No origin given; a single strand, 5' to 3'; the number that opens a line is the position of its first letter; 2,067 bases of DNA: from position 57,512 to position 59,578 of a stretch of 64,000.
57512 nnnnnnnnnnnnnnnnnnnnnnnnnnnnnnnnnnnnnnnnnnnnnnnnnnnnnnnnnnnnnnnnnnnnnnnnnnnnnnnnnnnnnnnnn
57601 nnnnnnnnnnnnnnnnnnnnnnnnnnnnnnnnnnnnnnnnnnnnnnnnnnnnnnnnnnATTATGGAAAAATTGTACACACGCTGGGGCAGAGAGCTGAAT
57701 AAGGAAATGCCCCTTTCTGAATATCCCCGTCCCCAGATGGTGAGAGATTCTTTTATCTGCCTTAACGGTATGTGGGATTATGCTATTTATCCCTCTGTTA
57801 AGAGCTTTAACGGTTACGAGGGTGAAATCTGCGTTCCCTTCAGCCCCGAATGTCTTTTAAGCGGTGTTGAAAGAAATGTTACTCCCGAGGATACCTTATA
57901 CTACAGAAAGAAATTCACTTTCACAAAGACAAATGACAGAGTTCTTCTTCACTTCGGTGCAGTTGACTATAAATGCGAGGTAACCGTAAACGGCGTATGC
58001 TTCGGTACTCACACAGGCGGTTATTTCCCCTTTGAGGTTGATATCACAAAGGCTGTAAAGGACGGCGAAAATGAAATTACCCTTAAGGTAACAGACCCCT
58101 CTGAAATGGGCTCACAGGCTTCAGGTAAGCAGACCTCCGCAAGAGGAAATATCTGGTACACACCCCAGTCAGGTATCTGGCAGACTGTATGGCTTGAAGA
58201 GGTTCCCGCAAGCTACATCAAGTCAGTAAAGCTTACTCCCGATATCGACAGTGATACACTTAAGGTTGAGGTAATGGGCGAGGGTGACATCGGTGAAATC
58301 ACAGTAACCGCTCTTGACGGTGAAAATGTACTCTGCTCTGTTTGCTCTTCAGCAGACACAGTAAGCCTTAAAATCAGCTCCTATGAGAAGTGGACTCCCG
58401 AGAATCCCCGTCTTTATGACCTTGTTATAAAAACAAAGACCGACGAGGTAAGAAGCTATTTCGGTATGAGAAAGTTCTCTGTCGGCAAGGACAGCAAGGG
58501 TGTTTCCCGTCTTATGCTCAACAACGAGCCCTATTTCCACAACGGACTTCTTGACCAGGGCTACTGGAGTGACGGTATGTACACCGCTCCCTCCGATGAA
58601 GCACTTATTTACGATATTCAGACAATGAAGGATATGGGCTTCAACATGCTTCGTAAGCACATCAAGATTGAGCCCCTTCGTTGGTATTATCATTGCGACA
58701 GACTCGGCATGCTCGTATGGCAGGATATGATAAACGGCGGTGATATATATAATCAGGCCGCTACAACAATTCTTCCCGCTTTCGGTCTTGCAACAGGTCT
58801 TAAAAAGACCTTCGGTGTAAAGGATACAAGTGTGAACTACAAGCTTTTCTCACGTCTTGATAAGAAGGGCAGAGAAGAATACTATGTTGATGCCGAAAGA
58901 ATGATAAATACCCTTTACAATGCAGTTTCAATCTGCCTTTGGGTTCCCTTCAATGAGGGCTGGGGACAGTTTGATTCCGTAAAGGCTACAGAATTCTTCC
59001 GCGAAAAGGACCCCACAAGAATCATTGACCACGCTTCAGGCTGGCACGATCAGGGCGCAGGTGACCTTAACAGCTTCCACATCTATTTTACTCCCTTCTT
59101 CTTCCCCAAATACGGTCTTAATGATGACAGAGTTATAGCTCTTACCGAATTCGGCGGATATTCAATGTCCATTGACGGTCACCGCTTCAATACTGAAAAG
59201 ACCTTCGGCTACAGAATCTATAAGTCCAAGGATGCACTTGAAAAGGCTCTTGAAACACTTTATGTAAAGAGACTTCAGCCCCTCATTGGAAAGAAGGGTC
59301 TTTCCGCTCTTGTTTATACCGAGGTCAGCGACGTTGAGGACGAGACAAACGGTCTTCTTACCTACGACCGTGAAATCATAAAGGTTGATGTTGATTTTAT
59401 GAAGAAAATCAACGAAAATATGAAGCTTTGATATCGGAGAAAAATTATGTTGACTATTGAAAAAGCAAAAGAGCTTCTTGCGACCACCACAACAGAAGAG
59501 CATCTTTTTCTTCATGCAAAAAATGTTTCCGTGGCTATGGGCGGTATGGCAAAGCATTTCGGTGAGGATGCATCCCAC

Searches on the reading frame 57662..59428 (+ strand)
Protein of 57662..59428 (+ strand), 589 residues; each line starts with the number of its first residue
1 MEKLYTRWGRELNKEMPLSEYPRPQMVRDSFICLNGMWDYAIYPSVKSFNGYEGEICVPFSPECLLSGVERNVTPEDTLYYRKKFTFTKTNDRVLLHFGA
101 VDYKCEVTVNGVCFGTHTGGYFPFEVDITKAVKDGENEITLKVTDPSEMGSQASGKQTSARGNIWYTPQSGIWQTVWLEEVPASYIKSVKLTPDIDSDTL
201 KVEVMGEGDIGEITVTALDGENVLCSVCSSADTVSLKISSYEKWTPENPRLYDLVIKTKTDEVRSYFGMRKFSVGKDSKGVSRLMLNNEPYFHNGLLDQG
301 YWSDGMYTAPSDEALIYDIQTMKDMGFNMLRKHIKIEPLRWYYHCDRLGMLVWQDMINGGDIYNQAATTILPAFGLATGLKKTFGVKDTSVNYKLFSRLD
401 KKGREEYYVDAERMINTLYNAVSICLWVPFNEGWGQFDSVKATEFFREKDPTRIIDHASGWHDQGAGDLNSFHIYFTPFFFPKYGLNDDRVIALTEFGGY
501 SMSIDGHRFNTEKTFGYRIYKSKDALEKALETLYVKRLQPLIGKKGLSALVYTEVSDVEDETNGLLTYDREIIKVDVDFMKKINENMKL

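Call 56: search_protein_families(library=pfam, proteins=[window:57662-59428:+], max_evalue=0.0001)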
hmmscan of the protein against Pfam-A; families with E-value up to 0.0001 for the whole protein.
window:57662-59428:+ (589 aa): 4 families
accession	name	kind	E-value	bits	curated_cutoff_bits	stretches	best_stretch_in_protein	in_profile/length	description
PF02837.24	Glyco_hydro_2_N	-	1.3e-12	48.4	28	1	77-182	65-169/169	Glycosyl hydrolases family 2, sugar binding domain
PF22666.2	Glyco_hydro_2_N2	-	1.4e-10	42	27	1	76-158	47-132/167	Glycosyl hydrolase 2 galactose-binding domain-like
PF00703.27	Glyco_hydro_2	-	1.2e-08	36.1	23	1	185-270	2-109/109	Glycosyl hydrolases family 2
PF02836.23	Glyco_hydro_2_C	-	1.1e-06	28.5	21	1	311-464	34-167/302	Glycosyl hydrolases family 2, TIM barrel domain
